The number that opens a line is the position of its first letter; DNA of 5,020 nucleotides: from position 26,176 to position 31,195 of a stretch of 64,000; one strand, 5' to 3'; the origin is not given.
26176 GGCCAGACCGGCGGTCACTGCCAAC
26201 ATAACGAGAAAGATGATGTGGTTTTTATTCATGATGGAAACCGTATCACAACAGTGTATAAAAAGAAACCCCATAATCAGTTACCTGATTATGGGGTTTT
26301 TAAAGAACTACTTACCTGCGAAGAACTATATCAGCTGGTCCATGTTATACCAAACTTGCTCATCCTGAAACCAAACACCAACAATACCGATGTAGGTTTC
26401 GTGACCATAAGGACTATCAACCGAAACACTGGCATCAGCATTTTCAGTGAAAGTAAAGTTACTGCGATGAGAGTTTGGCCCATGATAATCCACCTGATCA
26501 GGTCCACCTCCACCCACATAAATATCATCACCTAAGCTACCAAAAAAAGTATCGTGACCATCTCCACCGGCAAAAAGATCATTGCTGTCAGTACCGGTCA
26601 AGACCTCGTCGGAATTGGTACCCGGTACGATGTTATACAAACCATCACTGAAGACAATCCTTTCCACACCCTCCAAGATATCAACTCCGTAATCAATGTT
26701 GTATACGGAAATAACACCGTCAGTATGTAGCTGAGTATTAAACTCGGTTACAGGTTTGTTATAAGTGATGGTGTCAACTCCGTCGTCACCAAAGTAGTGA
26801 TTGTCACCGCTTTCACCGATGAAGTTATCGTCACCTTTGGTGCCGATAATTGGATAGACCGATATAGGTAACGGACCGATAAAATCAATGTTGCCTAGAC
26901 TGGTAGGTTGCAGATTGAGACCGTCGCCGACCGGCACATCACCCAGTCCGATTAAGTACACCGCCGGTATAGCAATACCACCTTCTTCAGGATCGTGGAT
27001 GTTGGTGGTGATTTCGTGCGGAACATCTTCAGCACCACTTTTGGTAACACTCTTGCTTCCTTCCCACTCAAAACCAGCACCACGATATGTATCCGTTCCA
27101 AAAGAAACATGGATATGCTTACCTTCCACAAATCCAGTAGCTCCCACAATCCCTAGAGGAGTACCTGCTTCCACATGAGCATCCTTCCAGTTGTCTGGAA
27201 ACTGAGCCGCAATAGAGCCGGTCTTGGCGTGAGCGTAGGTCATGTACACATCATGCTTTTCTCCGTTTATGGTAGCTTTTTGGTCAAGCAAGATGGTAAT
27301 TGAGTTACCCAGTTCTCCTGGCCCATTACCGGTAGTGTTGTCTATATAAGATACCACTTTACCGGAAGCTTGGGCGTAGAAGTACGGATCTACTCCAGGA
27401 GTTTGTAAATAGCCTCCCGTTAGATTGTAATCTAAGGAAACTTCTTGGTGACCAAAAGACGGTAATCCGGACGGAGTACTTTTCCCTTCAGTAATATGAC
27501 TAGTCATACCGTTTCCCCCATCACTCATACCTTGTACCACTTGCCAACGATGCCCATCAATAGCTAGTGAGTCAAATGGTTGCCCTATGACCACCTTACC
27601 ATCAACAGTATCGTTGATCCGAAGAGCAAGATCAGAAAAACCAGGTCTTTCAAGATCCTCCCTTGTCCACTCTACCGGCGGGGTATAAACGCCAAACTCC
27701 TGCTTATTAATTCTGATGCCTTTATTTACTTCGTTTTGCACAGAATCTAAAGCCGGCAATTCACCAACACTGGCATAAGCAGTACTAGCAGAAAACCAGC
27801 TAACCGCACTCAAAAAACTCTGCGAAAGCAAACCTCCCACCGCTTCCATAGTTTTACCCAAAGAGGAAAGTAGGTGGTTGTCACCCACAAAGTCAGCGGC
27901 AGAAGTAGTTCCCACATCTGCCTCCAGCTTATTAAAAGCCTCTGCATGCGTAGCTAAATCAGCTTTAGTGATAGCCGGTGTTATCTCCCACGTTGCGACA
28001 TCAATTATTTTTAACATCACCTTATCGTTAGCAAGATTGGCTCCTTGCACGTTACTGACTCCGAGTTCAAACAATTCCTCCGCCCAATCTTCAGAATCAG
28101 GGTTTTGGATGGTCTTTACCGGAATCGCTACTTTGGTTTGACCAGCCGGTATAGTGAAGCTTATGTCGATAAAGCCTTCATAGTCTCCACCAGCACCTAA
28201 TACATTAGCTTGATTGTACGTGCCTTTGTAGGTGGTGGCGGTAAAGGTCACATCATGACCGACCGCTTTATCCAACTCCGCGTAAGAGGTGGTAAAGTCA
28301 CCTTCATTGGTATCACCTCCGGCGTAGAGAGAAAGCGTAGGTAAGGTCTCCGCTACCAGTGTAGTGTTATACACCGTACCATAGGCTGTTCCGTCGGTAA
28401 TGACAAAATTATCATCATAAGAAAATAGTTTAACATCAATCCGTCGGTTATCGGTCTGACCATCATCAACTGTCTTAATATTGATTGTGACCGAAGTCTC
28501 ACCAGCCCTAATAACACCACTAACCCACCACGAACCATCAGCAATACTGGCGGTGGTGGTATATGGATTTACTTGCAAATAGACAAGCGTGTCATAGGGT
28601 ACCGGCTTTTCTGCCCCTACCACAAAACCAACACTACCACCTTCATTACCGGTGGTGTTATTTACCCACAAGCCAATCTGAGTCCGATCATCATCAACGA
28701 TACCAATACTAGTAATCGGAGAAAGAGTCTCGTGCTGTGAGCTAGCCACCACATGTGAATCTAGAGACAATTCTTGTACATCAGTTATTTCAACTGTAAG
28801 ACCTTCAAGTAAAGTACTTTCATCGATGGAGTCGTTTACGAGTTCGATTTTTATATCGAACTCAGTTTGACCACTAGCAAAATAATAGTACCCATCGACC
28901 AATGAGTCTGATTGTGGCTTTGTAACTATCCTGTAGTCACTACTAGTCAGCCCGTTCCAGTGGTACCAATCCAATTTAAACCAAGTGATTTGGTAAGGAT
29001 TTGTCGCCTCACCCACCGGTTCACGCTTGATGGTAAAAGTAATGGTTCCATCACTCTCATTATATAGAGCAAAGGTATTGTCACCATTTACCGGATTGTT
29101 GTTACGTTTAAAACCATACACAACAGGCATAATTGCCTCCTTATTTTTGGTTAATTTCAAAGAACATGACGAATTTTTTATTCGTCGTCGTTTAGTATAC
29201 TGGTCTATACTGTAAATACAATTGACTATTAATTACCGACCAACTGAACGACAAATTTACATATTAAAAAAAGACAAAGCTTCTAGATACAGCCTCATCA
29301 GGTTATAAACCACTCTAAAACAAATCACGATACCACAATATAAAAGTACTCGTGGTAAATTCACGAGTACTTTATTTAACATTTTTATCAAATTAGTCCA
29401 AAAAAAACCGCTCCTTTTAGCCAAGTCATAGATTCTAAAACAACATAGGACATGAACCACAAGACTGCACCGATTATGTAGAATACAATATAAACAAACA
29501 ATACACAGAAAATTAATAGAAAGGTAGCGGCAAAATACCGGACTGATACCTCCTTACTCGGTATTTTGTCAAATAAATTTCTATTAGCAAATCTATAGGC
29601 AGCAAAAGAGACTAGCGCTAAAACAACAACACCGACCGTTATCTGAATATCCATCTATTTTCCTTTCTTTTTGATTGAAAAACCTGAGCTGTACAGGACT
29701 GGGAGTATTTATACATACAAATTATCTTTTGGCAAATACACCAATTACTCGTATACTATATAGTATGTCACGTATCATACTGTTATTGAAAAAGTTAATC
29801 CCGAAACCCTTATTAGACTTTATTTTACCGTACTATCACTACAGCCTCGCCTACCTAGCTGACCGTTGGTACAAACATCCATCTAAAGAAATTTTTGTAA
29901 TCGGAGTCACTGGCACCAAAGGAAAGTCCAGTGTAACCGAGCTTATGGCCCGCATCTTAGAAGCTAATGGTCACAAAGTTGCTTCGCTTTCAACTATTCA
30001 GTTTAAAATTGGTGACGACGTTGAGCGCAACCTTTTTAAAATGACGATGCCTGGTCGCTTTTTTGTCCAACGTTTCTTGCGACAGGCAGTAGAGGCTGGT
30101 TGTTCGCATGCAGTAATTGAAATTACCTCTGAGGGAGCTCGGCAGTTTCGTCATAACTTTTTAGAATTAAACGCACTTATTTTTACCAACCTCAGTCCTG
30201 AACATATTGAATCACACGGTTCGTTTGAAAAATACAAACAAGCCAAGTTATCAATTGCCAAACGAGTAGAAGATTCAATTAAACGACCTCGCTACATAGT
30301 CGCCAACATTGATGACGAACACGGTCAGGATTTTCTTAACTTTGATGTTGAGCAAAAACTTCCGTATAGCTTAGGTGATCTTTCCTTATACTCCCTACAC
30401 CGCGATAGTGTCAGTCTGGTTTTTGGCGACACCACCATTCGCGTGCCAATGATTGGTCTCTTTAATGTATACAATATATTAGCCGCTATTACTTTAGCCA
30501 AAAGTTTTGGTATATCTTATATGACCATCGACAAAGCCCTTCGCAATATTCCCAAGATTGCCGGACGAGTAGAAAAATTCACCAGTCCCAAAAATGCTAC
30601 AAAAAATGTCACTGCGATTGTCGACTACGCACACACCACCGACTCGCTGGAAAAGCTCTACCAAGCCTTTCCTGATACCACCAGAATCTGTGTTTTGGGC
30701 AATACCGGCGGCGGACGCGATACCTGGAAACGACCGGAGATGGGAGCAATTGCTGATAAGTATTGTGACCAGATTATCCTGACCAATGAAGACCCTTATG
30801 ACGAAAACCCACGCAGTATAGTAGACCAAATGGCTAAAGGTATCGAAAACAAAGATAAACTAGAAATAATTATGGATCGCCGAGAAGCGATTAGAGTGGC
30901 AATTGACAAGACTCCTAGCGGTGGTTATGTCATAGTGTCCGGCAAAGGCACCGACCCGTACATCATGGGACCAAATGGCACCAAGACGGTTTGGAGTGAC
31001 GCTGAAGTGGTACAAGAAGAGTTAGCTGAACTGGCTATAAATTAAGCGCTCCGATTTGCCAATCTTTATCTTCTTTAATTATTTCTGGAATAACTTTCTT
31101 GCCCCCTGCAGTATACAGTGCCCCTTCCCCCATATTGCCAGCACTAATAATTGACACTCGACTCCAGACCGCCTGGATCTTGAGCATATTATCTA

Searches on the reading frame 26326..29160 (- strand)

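Call 23: search_protein_families(library=ncbifam, proteins=[window:26326-29160:-], max_evalue=1e-10)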
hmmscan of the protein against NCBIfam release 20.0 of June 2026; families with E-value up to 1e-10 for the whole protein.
window:26326-29160:- (944 aa): 0 families

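Call 68: search_protein_families(library=pfam, proteins=[window:26326-29160:-], max_evalue=0.001)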
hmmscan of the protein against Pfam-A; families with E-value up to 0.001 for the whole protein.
window:26326-29160:- (944 aa): 2 families
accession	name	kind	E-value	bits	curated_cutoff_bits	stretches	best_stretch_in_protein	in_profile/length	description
PF00353.25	HemolysinCabind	-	3.7e-08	33.6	23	1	855-889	1-35/36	RTX calcium-binding nonapeptide repeat (4 copies)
PF01551.29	Peptidase_M23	-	0.0006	20.4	28.7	0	595-687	17-87/96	Peptidase family M23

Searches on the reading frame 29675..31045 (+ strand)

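Call 23: search_protein_families(library=ncbifam, proteins=[window:29675-31045:+], max_evalue=1e-10)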
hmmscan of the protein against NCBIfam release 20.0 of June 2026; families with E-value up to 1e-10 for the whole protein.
window:29675-31045:+ (456 aa): 18 families
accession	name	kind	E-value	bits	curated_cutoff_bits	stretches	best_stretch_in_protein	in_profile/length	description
TIGR01085.1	murE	subfamily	1.1e-93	314.7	257.3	1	55-450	67-471/472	UDP-N-acetylmuramyl-tripeptide synthetase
NF001126.0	PRK00139.1-4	equivalog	1.9e-93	313.7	373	1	56-452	87-484/486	UDP-N-acetylmuramoyl-L-alanyl-D-glutamate--2,6-diaminopimelate ligase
NF008896.0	PRK11929.1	equivalog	3e-84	283.5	1023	1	57-451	96-499/965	bifunctional UDP-N-acetylmuramoyl-L-alanyl-D-glutamate--2,6-diaminopimelate ligase MurE/UDP-N-acetylmuramoyl-tripeptide--D-alanyl-D-alanine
NF001124.0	PRK00139.1-2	equivalog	6.4e-77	259.4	476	1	57-452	95-494/500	UDP-N-acetylmuramoyl-L-alanyl-D-glutamate--2,6-diaminopimelate ligase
NF001123.0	PRK00139.1-1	equivalog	8.9e-70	235.7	586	1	56-449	90-488/493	UDP-N-acetylmuramoyl-L-alanyl-D-glutamate--2,6-diaminopimelate ligase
NF010628.0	PRK14022.1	equivalog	3.8e-64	217.2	536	1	59-442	97-473/483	UDP-N-acetylmuramoyl-L-alanyl-D-glutamate--L-lysine ligase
NF001130.0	PRK00139.2-4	equivalog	1.8e-50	172.1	715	2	252-453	314-514/516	UDP-N-acetylmuramoyl-L-alanyl-D-glutamate--2,6-diaminopimelate ligase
NF001129.0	PRK00139.2-3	equivalog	1.5e-39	135.9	762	1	55-446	100-511/517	UDP-N-acetylmuramoyl-L-alanyl-D-glutamate--2,6-diaminopimelate ligase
NF001127.0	PRK00139.2-1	equivalog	3.2e-38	131.7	997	2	251-452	315-513/520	UDP-N-acetylmuramoyl-L-alanyl-D-glutamate--2,6-diaminopimelate ligase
NF001131.0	PRK00139.2-5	equivalog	5e-35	121.3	1000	1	56-433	92-466/483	UDP-N-acetylmuramoyl-L-alanyl-D-glutamate--2,6-diaminopimelate ligase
TIGR02068.2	cya_phycin_syn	equivalog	3.1e-23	81.7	850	1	262-423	682-848/862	cyanophycin synthetase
NF053646.1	pMurD1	equivalog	4.3e-22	78.4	610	1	73-420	109-437/465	pseudomurein biosynthesis peptide ligase pMurD1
NF010623.0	PRK14016.1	subfamily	4.8e-21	74.6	877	1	262-422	684-849/871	cyanophycin synthetase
TIGR01087.1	murD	equivalog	1.1e-19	70.8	211.95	1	144-306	153-315/441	UDP-N-acetylmuramoyl-L-alanine--D-glutamate ligase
NF053645.1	pMurC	equivalog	9.7e-19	67.4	560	0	252-329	308-382/492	pseudomurein biosynthesis peptide ligase pMurC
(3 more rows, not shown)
